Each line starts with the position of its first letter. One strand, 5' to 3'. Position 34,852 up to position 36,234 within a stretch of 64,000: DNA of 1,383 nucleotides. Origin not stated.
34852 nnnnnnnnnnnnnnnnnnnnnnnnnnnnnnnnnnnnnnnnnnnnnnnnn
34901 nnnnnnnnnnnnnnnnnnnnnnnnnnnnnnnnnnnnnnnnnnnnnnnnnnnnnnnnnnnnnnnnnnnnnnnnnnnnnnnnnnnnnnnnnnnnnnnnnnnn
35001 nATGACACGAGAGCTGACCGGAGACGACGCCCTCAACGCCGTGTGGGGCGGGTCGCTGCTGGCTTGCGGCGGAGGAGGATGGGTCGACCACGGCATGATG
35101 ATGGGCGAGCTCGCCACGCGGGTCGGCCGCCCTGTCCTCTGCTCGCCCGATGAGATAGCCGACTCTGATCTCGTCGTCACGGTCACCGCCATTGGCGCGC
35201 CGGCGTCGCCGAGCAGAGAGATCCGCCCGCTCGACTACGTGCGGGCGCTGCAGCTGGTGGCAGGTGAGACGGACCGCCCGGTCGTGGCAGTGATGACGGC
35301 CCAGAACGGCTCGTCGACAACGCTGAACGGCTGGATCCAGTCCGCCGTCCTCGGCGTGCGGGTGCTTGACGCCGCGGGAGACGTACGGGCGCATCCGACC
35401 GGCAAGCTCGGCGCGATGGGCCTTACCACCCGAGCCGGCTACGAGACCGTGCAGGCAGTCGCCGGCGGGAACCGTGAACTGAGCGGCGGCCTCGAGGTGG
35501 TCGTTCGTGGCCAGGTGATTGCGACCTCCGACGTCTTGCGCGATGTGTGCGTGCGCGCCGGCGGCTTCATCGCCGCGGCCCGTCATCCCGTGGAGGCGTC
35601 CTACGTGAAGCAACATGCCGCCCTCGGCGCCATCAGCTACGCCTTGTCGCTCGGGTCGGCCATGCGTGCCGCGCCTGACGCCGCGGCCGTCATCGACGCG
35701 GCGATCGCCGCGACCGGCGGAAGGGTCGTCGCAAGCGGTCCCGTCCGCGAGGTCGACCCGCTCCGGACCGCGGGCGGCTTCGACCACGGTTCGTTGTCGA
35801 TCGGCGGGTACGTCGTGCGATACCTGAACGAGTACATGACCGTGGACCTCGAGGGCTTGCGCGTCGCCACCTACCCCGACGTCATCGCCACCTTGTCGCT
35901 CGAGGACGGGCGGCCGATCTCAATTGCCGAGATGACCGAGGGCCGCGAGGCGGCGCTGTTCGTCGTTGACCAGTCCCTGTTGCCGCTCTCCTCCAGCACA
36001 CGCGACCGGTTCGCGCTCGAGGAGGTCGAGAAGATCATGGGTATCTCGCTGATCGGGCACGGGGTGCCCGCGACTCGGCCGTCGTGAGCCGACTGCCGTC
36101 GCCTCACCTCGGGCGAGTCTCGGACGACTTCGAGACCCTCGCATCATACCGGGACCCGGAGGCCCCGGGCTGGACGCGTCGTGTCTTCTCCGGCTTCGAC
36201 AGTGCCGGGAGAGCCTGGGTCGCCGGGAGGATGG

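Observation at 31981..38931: Five-gene translationally coupled operon that maps one-to-one onto ergothioneine (thiohistidine betaine) catabolism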

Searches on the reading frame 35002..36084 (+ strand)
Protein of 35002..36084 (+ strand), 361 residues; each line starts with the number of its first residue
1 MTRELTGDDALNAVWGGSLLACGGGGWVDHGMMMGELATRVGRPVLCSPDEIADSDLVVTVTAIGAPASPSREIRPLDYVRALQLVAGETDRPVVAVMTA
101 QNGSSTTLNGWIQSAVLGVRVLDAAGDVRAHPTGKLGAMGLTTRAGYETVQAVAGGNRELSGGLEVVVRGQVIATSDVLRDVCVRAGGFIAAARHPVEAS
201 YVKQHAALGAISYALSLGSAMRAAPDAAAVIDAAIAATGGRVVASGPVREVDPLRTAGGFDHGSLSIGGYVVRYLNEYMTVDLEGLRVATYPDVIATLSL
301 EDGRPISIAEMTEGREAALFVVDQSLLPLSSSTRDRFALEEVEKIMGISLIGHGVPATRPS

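Call 3: search_protein_families(library=pfam, proteins=[window:35002-36084:+], max_evalue=0.001)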
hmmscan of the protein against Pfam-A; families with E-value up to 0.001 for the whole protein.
window:35002-36084:+ (361 aa): 2 families
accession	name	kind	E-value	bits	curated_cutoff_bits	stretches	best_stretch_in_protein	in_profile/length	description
PF20906.3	S-Me-THD_C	-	1e-22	80.9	27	1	175-322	6-161/190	S-Me-THD-like, C-terminal domain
PF06032.18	S-Me-THD_N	-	1.8e-14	54.5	27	1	14-135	7-130/158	S-Me-THD-like, N-terminal domain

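Call 4: search_protein_families(library=ncbifam, proteins=[window:35002-36084:+], max_evalue=0.001)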
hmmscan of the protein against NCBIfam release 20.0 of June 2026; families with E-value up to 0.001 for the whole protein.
window:35002-36084:+ (361 aa): 2 families
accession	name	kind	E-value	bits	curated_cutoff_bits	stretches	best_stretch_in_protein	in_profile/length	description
NF058529.1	thiohydan_desulf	equivalog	2.3e-115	385.5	440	1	3-352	1-359/362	thiohydantoin desulfurase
NF058532.1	CH3_S_uro_de_S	equivalog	9.2e-79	264.9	450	1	3-350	1-350/352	S-methyl thiohydantoin desulfurase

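Call 17: search_solved_structures(query=window:35002-36084:+, show_alignments=2)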
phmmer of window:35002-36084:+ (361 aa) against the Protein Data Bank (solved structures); distinct sequences matched with E-value up to 0.001: 0.

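Call 18: find_homologous_proteins(query=window:35002-36084:+, max_evalue=1e-10)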
Query window:35002-36084:+ (361 aa): 885 proteins with E <= 1e-10 among 8000 candidates; the best 120 are listed.
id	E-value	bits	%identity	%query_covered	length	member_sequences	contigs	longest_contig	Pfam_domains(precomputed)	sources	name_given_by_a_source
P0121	9.4e-205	698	91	98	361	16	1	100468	PF20906.4,PF06032.19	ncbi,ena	-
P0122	6.1e-204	695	90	100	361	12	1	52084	PF20906.4,PF06032.19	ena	-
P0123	3.4e-202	689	89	100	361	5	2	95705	PF20906.4,PF06032.19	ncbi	ncbi:MAG: DUF917 family protein [Acidimicrobiales bacterium]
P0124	2.0e-200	683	88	99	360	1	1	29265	PF20906.4,PF06032.19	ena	-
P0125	2.0e-200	683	87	100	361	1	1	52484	PF20906.4,PF06032.19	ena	-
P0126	1.6e-196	671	87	100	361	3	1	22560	PF20906.4,PF06032.19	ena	-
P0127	2.8e-194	663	86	99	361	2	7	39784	PF20906.4,PF06032.19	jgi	jgi:hypothetical protein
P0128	7.7e-194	662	87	98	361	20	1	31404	PF20906.4,PF06032.19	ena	-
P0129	1.3e-193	661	87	99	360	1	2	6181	PF20906.4,PF06032.19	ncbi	-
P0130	2.5e-192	657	86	98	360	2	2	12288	PF20906.4,PF06032.19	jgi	jgi:DUF917 family protein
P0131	1.1e-191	655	84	100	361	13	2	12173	PF20906.4,PF06032.19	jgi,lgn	jgi:hypothetical protein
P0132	1.1e-190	651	84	100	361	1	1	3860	PF20906.4,PF06032.19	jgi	-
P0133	6.6e-190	649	84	99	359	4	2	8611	PF20906.4,PF06032.19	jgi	jgi:DUF917 family protein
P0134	4.6e-189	646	85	97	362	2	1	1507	PF20906.4,PF06032.19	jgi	-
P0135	4.9e-189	646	83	100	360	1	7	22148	PF20906.4,PF06032.19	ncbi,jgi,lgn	jgi:DUF917 family protein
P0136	1.5e-188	644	83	100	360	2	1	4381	PF20906.4,PF06032.19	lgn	-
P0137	2.9e-188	643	84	100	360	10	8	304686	PF20906.4,PF06032.19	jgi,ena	jgi:hypothetical protein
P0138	2.5e-187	640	83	99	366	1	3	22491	PF20906.4,PF06032.19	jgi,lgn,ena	jgi:hypothetical protein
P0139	3.3e-186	637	82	100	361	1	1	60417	PF20906.4,PF06032.19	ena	-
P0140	1.1e-183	628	81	98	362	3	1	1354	PF20906.4,PF06032.19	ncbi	-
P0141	6.2e-183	626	82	100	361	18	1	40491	PF20906.4,PF06032.19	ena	-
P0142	3.0e-182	624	82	98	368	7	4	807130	PF20906.4,PF06032.19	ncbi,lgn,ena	-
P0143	6.5e-182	623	81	98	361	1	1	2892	PF20906.4,PF06032.19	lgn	-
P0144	1.8e-179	614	81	97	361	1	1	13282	PF20906.4,PF06032.19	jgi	jgi:DUF917 family protein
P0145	6.8e-177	606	80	98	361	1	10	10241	PF20906.4,PF06032.19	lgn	-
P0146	3.9e-176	604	80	98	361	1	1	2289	PF20906.4,PF06032.19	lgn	-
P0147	6.9e-176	603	79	98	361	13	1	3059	PF20906.4,PF06032.19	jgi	jgi:DUF917 family protein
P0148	1.7e-173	595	78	97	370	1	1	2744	PF20906.4,PF06032.19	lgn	-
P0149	2.2e-173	595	78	97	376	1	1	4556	PF20906.4,PF06032.19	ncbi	-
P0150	2.6e-173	594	79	98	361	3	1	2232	PF20906.4,PF06032.19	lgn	-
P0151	2.1e-171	588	76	97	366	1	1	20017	PF20906.4,PF06032.19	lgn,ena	-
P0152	2.6e-171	588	77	99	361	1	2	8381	PF20906.4,PF06032.19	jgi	jgi:uncharacterized protein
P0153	1.2e-170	586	77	97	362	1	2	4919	PF20906.4,PF06032.19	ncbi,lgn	-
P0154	1.5e-170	585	77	98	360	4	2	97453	PF20906.4,PF06032.19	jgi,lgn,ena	-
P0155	1.2e-169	582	78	97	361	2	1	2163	PF20906.4,PF06032.19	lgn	-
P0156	1.6e-169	582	76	99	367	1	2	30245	PF20906.4,PF06032.19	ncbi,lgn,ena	-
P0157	1.2e-168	579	78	98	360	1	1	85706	PF20906.4,PF06032.19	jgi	jgi:DUF917 family protein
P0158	2.6e-168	578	77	97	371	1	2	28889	PF20906.4,PF06032.19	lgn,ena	-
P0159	4.9e-168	577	77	97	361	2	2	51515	PF20906.4,PF06032.19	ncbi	ncbi:MAG: DUF917 domain-containing protein [Acidimicrobiales bacterium]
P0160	7.8e-168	576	82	91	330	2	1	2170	PF20906.4,PF06032.19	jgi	jgi:DUF917 family protein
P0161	1.5e-166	572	77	97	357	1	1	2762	PF20906.4,PF06032.19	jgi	jgi:hypothetical protein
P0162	6.5e-166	570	82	90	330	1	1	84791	PF20906.4,PF06032.19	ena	-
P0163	1.1e-165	569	76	96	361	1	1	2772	PF20906.4,PF06032.19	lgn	-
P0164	3.2e-164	564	74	98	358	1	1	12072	PF20906.4,PF06032.19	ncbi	ncbi:MAG: DUF917 domain-containing protein [Acidimicrobiales bacterium]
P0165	4.6e-163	561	74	98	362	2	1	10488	PF20906.4,PF06032.19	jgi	jgi:DUF917 family protein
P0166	2.2e-161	555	75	97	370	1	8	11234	PF20906.4,PF06032.19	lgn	-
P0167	1.9e-160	552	75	97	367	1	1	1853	PF20906.4,PF06032.19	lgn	-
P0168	8.0e-158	543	77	92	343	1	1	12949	PF20906.4,PF06032.19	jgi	jgi:DUF917 family protein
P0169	1.3e-157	543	71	97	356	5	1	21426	PF20906.4,PF06032.19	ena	-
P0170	1.7e-146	506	68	100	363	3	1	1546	PF20906.4,PF06032.19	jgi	jgi:uncharacterized protein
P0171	1.1e-145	503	66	97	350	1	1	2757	PF20906.4,PF06032.19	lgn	-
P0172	5.2e-145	501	66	97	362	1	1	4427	PF20906.4,PF06032.19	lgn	-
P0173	6.6e-145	501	69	98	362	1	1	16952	PF20906.4,PF06032.19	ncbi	-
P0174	4.1e-144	498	67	97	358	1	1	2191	PF20906.4,PF06032.19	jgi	jgi:uncharacterized protein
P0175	6.6e-144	498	67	97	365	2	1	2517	PF20906.4,PF06032.19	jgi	jgi:DUF917 family protein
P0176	1.6e-143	496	67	97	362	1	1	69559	PF20906.4,PF06032.19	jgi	jgi:uncharacterized protein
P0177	2.3e-143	496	65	97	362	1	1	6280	PF20906.4,PF06032.19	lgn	-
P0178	2.9e-143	495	64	99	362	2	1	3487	PF20906.4,PF06032.19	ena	-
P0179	3.6e-143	495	66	97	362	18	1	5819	PF20906.4,PF06032.19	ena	-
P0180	4.3e-143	495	67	99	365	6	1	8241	PF20906.4,PF06032.19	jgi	-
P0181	6.0e-143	494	68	97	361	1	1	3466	PF20906.4,PF06032.19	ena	-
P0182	6.5e-143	494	67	99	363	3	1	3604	PF20906.4,PF06032.19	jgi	jgi:DUF917 family protein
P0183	1.6e-142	493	66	100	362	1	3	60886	PF20906.4,PF06032.19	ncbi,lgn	-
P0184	2.7e-142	492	67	97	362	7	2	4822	PF20906.4,PF06032.19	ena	-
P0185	3.1e-142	492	67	97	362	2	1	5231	PF20906.4,PF06032.19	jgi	jgi:uncharacterized protein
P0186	3.9e-142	492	66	98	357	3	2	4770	PF20906.4,PF06032.19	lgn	-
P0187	4.4e-142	492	66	97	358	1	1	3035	PF20906.4,PF06032.19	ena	-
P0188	1.0e-141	490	66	97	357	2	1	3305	PF20906.4,PF06032.19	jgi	jgi:DUF917 family protein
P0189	1.7e-141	490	67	97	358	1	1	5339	PF20906.4,PF06032.19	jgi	jgi:DUF917 family protein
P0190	2.6e-141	489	65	97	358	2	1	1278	PF20906.4,PF06032.19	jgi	jgi:DUF917 family protein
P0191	2.8e-141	489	67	97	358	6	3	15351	PF20906.4,PF06032.19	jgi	jgi:DUF917 family protein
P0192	3.4e-141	489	65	97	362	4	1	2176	PF20906.4,PF06032.19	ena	-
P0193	4.8e-141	488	66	97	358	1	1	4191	PF20906.4,PF06032.19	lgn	-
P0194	5.6e-141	488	66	97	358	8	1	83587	PF20906.4,PF06032.19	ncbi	-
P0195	9.1e-141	487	65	97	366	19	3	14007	PF20906.4,PF06032.19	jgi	jgi:hypothetical protein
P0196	1.1e-140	487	65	97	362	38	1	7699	PF20906.4,PF06032.19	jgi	jgi:uncharacterized protein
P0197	1.3e-140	487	66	97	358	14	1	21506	PF20906.4,PF06032.19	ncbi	ncbi:MAG TPA: DUF917 family protein [Candidatus Dormibacteraeota bacterium]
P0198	1.4e-140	487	67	98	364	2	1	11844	PF20906.4,PF06032.19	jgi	-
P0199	1.6e-140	486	66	97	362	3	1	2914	PF20906.4,PF06032.19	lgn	-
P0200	2.1e-140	486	66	97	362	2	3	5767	PF20906.4,PF06032.19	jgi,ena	-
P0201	2.2e-140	486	66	97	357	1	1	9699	PF20906.4,PF06032.19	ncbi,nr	ncbi:MAG TPA: DUF917 family protein [Candidatus Dormibacteraeota bacterium]|nr:DUF917 family protein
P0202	2.3e-140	486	66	97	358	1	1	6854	PF20906.4,PF06032.19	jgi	jgi:DUF917 family protein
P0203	2.9e-140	486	66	97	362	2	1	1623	PF20906.4,PF06032.19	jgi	-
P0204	3.4e-140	485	66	97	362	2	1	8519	PF20906.4,PF06032.19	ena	-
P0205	3.5e-140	485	66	97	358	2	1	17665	PF20906.4,PF06032.19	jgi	jgi:uncharacterized protein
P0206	3.8e-140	485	65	97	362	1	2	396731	PF20906.4,PF06032.19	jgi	jgi:hypothetical protein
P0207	4.0e-140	485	66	97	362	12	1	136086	PF20906.4,PF06032.19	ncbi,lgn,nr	ncbi:MAG TPA: DUF917 family protein [Candidatus Dormibacteraeota bacterium]|nr:DUF917 family protein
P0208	4.3e-140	485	66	97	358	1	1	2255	PF20906.4,PF06032.19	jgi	jgi:DUF917 family protein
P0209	4.6e-140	485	65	97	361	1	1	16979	PF20906.4,PF06032.19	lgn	-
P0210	5.4e-140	485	66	98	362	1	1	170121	PF20906.4,PF06032.19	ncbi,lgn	-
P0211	1.1e-139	484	67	98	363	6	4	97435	PF20906.4,PF06032.19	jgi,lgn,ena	-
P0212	1.3e-139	483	65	97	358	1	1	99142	PF20906.4,PF06032.19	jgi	jgi:DUF917 family protein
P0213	1.4e-139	483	66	96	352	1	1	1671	PF20906.4,PF06032.19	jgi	jgi:uncharacterized protein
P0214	1.5e-139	483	66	97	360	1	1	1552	PF20906.4,PF06032.19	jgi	jgi:DUF917 family protein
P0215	2.2e-139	483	65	97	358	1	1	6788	PF20906.4,PF06032.19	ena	-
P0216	3.3e-139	482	66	97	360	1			PF20906.4,PF06032.19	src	-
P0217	3.3e-139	482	65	99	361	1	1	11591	PF20906.4,PF06032.19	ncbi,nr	ncbi:MAG: DUF917 family protein [Candidatus Dormibacteraeota bacterium]|nr:DUF917 family protein [Ca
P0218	4.3e-139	482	66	97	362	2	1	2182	PF20906.4,PF06032.19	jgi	jgi:DUF917 family protein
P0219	4.4e-139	482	65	97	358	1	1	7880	PF20906.4,PF06032.19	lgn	-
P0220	4.4e-139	482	67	96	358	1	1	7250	PF20906.4,PF06032.19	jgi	jgi:uncharacterized protein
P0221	6.3e-139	481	66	97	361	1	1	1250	PF20906.4,PF06032.19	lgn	-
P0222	6.7e-139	481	65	97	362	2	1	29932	PF20906.4,PF06032.19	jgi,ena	jgi:DUF917 family protein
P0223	7.4e-139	481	65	97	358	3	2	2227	PF20906.4,PF06032.19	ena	-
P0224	7.9e-139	481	64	97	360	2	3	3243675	PF20906.4,PF06032.19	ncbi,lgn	-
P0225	1.1e-138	480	66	98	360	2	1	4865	PF20906.4,PF06032.19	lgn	-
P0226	1.4e-138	480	65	97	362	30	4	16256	PF20906.4,PF06032.19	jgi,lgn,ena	-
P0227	1.5e-138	480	64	97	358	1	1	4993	PF20906.4,PF06032.19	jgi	jgi:uncharacterized protein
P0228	2.2e-138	479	64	97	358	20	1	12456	PF20906.4,PF06032.19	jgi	jgi:DUF917 family protein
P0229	3.3e-138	479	66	97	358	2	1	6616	PF20906.4,PF06032.19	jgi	jgi:uncharacterized protein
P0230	3.6e-138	479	65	98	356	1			PF20906.4,PF06032.19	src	-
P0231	4.4e-138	478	65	97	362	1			PF20906.4,PF06032.19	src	-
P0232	4.5e-138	478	65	97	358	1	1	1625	PF20906.4,PF06032.19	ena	-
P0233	5.1e-138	478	66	97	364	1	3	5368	PF20906.4,PF06032.19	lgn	-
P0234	6.8e-138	478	65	97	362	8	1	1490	PF20906.4,PF06032.19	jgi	jgi:DUF917 family protein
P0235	1.8e-137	476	66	97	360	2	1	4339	PF20906.4,PF06032.19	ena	-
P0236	2.8e-137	476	65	97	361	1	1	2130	PF20906.4,PF06032.19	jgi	jgi:DUF917 family protein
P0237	6.4e-137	475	65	97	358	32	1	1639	PF20906.4,PF06032.19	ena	-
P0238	6.8e-137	475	64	97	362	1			PF20906.4,PF06032.19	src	-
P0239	9.2e-137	474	65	97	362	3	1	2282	PF20906.4,PF06032.19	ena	-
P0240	1.0e-136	474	65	97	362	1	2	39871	PF20906.4,PF06032.19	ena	-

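Call 20: find_related_loci(query=A1, collection=genome_contigs, flank=10000)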
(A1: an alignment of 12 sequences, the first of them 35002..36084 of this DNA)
Query A1 (361 aa) in genome_contigs; peptide patterns used: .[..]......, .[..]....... (x = any residue, [..] = any of these).
178 stretches matched a pattern; 81 encode a relative of the query (tblastn E <= 1e-3); the best 80 are kept; 78 distinct loci.
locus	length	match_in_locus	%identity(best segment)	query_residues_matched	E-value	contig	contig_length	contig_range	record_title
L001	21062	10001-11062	91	1-354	0e+0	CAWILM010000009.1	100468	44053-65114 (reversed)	MAG: uncultured Acidimicrobiaceae bacterium isolate MFD03323.bin.2.48 genome assembly, contig: contig_25191, whole genom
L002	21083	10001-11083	90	1-361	0e+0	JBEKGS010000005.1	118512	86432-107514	MAG: Acidimicrobiales bacterium isolate SPRUCE 259 SPRUCE_259_5, whole genome shotgun sequence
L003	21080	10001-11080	87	1-361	0e+0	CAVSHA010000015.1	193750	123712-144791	MAG: uncultured Acidimicrobiaceae bacterium isolate MFD01476.bin.2.29 genome assembly, contig: contig_17017, whole genom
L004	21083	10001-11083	89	1-361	0e+0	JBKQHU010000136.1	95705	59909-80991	MAG: Acidimicrobiales bacterium isolate BAr1A1B1C__bin_122 BAr1A1B1C_000000311906, whole genome shotgun sequence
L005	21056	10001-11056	87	1-352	0e+0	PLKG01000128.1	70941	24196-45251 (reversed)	MAG: Acidimicrobiaceae bacterium isolate bog_808 73.20120800_S1D.7_contig_1477, whole genome shotgun sequence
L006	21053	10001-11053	85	1-351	0e+0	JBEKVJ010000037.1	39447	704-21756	MAG: Acidimicrobiales bacterium isolate SPRUCE 601 SPRUCE_601_37, whole genome shotgun sequence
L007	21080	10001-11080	84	1-360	0e+0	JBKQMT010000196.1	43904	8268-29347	MAG: Acidimicrobiales bacterium isolate LABRr1A1B1C__bin_78 LABRr1A1B1C_000000355622, whole genome shotgun sequence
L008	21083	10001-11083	83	1-361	0e+0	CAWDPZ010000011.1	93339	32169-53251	MAG: uncultured Acidimicrobiaceae bacterium isolate MFD04780.bin.2.54 genome assembly, contig: contig_12151, whole genom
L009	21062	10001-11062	82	1-354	0e+0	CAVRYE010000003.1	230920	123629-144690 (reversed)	MAG: uncultured Acidimicrobiaceae bacterium isolate MFD04780.bin.1.197 genome assembly, contig: contig_11006, whole geno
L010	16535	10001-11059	80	3-354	0e+0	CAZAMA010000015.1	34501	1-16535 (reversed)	MAG TPA_asm: uncultured Acidimicrobiaceae bacterium isolate SRP226684_co1_16 genome assembly, contig: NODE_724_length_34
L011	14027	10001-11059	79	3-354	0e+0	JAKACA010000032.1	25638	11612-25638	MAG: Actinomycetes bacterium isolate WH2.bin64 NODE_3116_length_25638_cov_2.030105, whole genome shotgun sequence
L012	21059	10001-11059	79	3-354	2e-179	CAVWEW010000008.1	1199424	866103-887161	MAG: uncultured Actinomycetota bacterium isolate MFD09603.bin.2.70 genome assembly, contig: contig_7016, whole genome sh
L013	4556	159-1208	78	3-351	0e+0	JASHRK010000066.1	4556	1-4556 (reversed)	MAG: Acidimicrobiales bacterium isolate JOPF099 JOPF_N14C_contig_62276, whole genome shotgun sequence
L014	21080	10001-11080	76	3-361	3e-175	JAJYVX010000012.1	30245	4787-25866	MAG: Actinomycetes bacterium isolate FK2.bin59 NODE_1796_length_30245_cov_1.075802, whole genome shotgun sequence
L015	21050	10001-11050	77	3-351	9e-171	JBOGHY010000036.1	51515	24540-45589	MAG: Acidimicrobiales bacterium isolate TC-S_metawrap_bin.162 k127_1783985, whole genome shotgun sequence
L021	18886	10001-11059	65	1-351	9e-143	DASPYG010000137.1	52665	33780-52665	MAG TPA_asm: Candidatus Nitrosopolaris sp. isolate SMAG_U11587 k141_1499412, whole genome shotgun sequence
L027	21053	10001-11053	58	3-351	8e-113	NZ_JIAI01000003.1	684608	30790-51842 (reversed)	Pseudonocardia acaciae DSM 45401 N912DRAFT_scaffold00003.3_C, whole genome shotgun sequence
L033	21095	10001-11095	55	1-359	1e-110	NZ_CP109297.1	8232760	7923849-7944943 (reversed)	Streptomyces sp. NBC_01618 chromosome, complete genome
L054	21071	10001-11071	54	3-353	3e-106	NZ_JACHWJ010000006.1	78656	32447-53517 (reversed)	Pseudoclavibacter helvolus strain DSM 20419 Ga0264295_06, whole genome shotgun sequence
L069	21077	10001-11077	53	3-360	3e-96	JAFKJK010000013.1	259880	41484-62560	MAG: Propionibacteriaceae bacterium isolate SCN18_26_2_15_R1_B_70_19 SCN18_26_2_15_R1_B_scaffold_184, whole genome shotg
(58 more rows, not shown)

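Call 36: search_dna_similar(query=window:35002-36084:+, collection=plasmids, mode=protein, max_rows=30)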
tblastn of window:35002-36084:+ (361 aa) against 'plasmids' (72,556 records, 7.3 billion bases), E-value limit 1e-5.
Records with a match: 66; places in all: 70; records where one place covers at least 80% of the query: 30.
Best place of each record, by identity: <60% 66.
By first word of the organism name: Rhizobium 8; Haloferax 7; Shinella 6; Agrobacterium 5; Ketogulonicigenium 4; Listeria 3; Burkholderia 2; Neorhizobium 2; Paracoccus 2; Alloyangia 2; and 22 more.
By predicted mobility (MOB-suite, as given by PLSDB): non-mobilizable 53; conjugative 11; mobilizable 2.
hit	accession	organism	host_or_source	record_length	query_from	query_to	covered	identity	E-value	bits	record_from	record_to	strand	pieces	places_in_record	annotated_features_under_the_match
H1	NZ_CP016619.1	Microvirga ossetica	Vicia alpestris,cell culture,nodules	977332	1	359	99%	46.1%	2e-66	234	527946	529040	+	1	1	DUF917 family protein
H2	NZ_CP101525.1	Burkholderia arboris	mixed culture,soil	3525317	1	350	97%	46.4%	9e-68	238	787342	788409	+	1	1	none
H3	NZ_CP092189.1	Deinococcus sp. KNUC1210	Setaria viridis,cell ...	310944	3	361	99%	45.0%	9e-76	261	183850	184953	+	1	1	DUF917 family protein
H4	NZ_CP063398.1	Rhizobium sp. SL42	Amphicarpaea bracteata,Whole ...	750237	1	350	97%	46.1%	3e-65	231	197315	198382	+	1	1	DUF917 family protein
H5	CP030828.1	Neorhizobium sp. NCHU2750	Rosa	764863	1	350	97%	45.3%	8e-65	229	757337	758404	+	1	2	hypothetical protein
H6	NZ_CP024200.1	Thalassospira marina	-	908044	1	350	97%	44.7%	1e-65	232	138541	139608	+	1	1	DUF917 family protein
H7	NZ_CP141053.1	Paracoccus denitrificans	-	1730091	1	359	99%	42.5%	6e-61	218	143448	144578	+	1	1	none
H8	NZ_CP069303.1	Shinella sp. PSBB067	monoisolate,Minnesota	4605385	27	350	90%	45.2%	6e-66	233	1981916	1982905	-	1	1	none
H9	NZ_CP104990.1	Rhizobium sp. CC-CFT758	cell culture,agricultural soil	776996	27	350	89%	45.7%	2e-56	246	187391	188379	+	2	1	none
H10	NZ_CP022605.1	Ochrobactrum quorumnocens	cell culture,rhizosphere of potato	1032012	27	350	90%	44.0%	3e-66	233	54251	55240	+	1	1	record has no annotation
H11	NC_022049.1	Paracoccus aminophilus JCM 7686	-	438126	27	350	90%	43.4%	9e-62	221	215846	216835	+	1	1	DUF917 family protein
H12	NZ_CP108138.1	Streptomyces sp. NBC_00184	-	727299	1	359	99%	38.4%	3e-44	170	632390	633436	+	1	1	DUF917 family protein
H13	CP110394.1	Burkholderia sp. JSH-S8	Tetrastigma hemsleyanum Diels et Gilg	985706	27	350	90%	42.5%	2e-64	228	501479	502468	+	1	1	DUF917 domain-containing protein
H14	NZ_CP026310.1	Salinigranum rubrum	cell culture,marine solar saltern brine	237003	34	353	89%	38.1%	1e-54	200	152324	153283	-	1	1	DUF917 family protein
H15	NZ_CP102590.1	Niallia taxi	-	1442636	27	351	89%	37.1%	2e-50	225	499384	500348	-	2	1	none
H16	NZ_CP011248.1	Agrobacterium tumefaciens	Achillea ptarmica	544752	33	353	89%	34.2%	3e-40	158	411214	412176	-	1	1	DUF917 family protein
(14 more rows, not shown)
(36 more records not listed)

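Call 37: get_annotated_region(hit=H13, flank=9000)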
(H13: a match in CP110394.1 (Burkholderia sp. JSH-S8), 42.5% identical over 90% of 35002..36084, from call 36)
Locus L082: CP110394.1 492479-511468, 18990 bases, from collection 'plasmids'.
description: Burkholderia sp. JSH-S8 plasmid pla, complete sequence
organism: Burkholderia sp. JSH-S8 (NCBI taxid 2880219)
taxonomy: Bacteria; Pseudomonadota; Betaproteobacteria; Burkholderiales; Burkholderiaceae; Burkholderia; Burkholderia sp. JSH-S8
host: -; source: Tetrastigma hemsleyanum Diels et Gilg; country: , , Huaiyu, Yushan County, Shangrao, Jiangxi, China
typing (MOB-suite, as given by PLSDB): non-mobilizable
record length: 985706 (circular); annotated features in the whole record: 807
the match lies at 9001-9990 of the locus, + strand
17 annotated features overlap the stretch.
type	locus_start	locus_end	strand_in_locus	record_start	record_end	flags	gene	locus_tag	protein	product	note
CDS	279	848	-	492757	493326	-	-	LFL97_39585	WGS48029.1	ESPR-type extended signal peptide-containing protein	-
CDS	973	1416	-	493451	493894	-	-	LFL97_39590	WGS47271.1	hypothetical protein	-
CDS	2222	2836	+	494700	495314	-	-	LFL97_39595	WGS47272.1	recombinase family protein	-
CDS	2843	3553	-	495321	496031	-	-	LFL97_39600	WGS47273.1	response regulator transcription factor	-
CDS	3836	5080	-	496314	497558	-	-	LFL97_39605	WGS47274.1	MFS transporter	-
CDS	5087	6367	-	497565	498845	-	-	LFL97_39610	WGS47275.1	Zn-dependent hydrolase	-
CDS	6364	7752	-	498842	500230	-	-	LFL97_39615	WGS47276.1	amidohydrolase family protein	-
CDS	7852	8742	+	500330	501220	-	-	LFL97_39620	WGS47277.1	LysR family transcriptional regulator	-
CDS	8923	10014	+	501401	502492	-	-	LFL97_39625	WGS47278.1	DUF917 domain-containing protein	-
CDS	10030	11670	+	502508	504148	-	-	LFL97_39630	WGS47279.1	urocanate hydratase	-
CDS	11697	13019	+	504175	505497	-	-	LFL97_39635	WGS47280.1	MFS transporter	-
CDS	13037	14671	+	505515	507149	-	-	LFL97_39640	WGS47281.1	aromatic amino acid lyase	-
CDS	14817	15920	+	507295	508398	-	-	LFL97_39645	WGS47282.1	porin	-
CDS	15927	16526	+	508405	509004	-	-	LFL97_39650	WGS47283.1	recombinase family protein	-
CDS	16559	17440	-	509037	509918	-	-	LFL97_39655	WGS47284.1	IclR family transcriptional regulator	-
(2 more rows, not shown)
